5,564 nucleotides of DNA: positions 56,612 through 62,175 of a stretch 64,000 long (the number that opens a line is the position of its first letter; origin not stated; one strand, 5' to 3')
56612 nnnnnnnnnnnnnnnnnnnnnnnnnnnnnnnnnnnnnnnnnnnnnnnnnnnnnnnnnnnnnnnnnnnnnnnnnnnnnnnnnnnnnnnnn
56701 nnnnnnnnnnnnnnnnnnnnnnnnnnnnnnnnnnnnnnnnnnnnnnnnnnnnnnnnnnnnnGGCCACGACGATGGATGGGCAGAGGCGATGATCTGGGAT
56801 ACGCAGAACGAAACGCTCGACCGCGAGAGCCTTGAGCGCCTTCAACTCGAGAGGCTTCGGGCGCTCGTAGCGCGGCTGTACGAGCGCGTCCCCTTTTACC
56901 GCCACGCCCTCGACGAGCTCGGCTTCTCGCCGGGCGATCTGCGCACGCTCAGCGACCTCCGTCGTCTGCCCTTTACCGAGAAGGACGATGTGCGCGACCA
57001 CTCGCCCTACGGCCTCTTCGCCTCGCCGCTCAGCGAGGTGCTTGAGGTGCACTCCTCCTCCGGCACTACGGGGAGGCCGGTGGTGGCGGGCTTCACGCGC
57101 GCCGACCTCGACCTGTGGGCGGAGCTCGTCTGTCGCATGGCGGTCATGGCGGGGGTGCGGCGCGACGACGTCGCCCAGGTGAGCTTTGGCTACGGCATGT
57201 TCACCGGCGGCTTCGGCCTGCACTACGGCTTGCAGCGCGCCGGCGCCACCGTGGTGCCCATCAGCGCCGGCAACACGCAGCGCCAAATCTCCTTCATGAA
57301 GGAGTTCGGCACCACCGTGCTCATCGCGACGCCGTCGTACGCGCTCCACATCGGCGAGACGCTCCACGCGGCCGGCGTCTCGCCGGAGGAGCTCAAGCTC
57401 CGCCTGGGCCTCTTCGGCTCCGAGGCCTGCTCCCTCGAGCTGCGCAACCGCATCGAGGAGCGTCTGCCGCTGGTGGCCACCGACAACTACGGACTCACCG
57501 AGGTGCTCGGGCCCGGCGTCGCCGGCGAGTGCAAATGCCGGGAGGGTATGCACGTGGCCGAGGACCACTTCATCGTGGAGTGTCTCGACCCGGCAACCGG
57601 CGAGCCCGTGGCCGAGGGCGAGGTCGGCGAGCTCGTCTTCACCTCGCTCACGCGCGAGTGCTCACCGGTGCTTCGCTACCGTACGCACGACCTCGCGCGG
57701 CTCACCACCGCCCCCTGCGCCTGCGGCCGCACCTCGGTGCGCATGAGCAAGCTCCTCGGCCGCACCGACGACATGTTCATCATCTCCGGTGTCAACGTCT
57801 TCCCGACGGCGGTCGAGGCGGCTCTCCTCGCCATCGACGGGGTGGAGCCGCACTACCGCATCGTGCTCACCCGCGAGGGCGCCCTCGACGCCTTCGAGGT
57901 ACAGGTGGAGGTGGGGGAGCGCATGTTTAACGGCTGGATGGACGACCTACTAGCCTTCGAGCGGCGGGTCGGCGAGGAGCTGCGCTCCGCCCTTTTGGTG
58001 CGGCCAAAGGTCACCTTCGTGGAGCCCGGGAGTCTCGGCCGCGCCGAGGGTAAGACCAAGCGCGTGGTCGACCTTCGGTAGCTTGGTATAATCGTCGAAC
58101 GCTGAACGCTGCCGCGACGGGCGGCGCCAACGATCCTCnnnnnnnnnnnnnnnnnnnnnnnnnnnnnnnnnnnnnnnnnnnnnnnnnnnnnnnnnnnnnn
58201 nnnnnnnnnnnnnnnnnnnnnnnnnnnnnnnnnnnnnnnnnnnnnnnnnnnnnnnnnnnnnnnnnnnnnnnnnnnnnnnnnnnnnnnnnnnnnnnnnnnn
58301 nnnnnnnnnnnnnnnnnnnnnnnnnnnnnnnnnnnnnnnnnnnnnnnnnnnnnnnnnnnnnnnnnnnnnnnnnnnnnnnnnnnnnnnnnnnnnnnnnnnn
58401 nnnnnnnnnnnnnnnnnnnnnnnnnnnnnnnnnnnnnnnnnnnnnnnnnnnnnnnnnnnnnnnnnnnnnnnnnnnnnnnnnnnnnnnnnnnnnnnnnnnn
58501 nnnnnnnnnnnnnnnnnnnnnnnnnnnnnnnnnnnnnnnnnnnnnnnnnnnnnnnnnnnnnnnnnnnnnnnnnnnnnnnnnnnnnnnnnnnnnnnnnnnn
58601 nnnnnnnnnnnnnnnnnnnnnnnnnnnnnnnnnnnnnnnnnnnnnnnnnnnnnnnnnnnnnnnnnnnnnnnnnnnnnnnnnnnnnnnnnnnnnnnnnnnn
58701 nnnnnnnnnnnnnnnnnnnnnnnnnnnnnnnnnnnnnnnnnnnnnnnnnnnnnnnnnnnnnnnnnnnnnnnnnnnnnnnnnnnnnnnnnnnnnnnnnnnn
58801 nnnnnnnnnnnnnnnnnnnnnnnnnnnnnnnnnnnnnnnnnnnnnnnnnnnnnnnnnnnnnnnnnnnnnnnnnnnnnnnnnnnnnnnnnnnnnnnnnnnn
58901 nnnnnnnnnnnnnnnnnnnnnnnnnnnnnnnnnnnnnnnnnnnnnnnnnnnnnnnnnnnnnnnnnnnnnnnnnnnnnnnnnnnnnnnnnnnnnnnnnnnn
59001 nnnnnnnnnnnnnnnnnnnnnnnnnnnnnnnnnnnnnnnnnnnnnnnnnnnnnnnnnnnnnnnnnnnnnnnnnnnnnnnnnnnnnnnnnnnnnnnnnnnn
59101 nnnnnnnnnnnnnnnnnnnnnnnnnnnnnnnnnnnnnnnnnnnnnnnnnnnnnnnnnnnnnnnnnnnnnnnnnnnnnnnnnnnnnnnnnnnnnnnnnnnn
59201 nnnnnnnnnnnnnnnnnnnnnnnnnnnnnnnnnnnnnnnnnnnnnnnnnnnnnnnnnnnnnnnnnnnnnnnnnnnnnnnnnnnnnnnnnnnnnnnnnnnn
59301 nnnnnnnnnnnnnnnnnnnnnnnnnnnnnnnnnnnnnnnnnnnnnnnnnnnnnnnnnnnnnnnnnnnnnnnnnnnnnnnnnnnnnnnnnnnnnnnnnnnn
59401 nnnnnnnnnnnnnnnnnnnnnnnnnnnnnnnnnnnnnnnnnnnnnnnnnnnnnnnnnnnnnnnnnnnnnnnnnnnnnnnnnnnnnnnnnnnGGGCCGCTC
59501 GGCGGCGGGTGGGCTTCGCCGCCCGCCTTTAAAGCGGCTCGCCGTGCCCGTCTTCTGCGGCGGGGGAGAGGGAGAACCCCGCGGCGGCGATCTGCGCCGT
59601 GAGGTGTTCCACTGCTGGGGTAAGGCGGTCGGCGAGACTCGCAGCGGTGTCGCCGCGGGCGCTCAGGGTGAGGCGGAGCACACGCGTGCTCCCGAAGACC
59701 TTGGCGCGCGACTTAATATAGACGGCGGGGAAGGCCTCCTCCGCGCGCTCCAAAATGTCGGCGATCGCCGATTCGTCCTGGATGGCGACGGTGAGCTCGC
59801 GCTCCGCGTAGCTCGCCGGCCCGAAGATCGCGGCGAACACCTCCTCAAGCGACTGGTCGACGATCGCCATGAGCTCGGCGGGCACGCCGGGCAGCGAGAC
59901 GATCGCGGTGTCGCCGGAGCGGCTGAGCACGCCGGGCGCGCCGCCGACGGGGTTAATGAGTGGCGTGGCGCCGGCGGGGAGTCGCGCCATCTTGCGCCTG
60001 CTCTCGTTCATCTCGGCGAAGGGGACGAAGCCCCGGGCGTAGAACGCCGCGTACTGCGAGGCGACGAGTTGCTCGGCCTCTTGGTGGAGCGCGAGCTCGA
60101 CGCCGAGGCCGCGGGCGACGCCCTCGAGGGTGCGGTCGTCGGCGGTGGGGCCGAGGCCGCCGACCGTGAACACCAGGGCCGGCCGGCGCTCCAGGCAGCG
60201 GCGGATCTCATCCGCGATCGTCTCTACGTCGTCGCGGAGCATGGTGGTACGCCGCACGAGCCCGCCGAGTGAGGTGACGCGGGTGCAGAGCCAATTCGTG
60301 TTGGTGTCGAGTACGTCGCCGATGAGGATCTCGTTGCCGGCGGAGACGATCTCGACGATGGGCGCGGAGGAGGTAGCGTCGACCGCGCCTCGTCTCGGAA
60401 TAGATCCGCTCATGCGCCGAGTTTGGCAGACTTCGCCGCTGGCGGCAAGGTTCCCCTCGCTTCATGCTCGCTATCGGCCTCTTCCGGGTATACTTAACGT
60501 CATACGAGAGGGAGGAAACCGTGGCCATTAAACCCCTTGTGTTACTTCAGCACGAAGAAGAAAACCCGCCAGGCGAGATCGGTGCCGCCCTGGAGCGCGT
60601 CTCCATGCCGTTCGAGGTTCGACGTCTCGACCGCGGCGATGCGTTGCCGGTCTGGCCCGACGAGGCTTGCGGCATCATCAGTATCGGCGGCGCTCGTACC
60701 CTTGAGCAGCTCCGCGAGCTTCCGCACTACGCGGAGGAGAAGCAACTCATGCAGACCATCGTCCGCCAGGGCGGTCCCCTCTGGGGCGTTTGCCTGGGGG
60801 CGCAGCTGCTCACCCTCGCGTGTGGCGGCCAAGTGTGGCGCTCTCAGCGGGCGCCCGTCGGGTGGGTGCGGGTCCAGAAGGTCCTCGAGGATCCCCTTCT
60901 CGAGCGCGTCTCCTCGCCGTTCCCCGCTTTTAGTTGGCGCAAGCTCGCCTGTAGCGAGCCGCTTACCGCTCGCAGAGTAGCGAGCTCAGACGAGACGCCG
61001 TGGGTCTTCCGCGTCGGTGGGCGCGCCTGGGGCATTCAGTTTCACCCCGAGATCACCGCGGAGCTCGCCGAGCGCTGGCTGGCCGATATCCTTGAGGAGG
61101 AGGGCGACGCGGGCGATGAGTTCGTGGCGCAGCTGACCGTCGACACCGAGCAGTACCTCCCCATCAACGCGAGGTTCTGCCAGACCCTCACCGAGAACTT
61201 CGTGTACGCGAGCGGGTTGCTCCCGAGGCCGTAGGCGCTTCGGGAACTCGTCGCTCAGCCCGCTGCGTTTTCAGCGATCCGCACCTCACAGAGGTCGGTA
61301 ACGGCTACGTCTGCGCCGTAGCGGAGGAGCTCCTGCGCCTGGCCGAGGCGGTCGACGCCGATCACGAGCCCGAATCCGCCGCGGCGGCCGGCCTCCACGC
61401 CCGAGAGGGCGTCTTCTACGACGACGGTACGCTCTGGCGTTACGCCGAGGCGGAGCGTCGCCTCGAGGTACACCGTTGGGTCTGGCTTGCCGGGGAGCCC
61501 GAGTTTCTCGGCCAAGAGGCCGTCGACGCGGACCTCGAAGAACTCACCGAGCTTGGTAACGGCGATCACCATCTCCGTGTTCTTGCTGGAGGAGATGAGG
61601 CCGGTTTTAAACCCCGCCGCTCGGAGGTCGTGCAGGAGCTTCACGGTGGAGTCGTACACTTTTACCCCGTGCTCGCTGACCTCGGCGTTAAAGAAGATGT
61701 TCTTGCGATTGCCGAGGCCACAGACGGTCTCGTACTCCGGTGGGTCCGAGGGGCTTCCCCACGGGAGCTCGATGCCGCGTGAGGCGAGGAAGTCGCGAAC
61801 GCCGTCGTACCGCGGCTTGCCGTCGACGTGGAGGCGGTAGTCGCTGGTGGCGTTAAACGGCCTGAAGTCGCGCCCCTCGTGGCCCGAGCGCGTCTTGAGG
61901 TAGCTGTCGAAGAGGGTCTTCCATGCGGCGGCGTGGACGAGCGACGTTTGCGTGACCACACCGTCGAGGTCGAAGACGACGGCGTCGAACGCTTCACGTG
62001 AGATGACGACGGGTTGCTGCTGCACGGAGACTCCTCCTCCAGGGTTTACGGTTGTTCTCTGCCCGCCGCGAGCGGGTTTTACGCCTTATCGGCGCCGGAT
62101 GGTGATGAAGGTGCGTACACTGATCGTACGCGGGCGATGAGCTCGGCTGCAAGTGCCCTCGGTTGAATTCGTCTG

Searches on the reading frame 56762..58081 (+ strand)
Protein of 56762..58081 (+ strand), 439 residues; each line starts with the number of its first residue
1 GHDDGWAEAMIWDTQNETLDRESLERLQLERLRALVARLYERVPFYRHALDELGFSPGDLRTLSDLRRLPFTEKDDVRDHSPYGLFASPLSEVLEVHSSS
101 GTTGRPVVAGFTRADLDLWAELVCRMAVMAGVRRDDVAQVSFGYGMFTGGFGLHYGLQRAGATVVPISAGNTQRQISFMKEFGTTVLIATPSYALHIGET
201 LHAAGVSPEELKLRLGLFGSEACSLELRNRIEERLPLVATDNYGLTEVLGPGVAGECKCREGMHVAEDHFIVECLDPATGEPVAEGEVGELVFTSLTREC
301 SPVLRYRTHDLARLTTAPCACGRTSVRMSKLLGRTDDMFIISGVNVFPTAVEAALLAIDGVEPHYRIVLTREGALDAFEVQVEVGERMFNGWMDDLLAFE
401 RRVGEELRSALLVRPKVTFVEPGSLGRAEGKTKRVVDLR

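Call 22: search_protein_families(library=pfam, max_evalue=0.00001, proteins=[window:56762-58081:+])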
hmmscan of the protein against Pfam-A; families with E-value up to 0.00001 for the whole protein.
window:56762-58081:+ (439 aa): 2 families
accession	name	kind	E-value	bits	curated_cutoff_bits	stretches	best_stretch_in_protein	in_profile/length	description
PF14535.12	AMP-binding_C_2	-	5.6e-28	97.5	25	1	343-439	1-96/96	AMP-binding enzyme C-terminal domain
PF00501.34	AMP-binding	-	2.5e-14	53.3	29.9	1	99-294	170-375/384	AMP-binding enzyme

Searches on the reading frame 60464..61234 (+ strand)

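Call 22: search_protein_families(library=pfam, max_evalue=0.00001, proteins=[window:60464-61234:+])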
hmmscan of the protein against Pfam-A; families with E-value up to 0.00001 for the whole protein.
window:60464-61234:+ (256 aa): 2 families
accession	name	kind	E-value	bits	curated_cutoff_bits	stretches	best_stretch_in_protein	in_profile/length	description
PF00117.34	GATase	-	3.9e-11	43.4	22.8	1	82-202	57-178/190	Glutamine amidotransferase class-I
PF07722.19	Peptidase_C26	-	9.7e-07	29.2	20.5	0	92-127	94-129/219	Peptidase C26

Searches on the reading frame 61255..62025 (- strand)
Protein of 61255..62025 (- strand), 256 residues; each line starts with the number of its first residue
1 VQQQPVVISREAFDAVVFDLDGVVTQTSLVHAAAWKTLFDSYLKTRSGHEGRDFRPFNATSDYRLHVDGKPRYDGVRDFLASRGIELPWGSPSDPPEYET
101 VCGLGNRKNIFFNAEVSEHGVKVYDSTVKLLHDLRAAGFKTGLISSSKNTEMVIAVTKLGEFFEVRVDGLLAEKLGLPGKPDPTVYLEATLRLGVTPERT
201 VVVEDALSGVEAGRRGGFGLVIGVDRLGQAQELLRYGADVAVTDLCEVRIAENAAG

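Call 22: search_protein_families(library=pfam, max_evalue=0.00001, proteins=[window:61255-62025:-])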
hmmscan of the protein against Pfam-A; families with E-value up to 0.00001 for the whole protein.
window:61255-62025:- (256 aa): 2 families
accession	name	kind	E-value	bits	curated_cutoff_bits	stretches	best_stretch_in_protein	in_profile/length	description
PF00702.32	Hydrolase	-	5.5e-22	79.5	26.4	1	14-217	2-191/191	haloacid dehalogenase-like hydrolase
PF13419.12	HAD_2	-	4.7e-17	63.1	23.8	1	16-217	1-172/178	Haloacid dehalogenase-like hydrolase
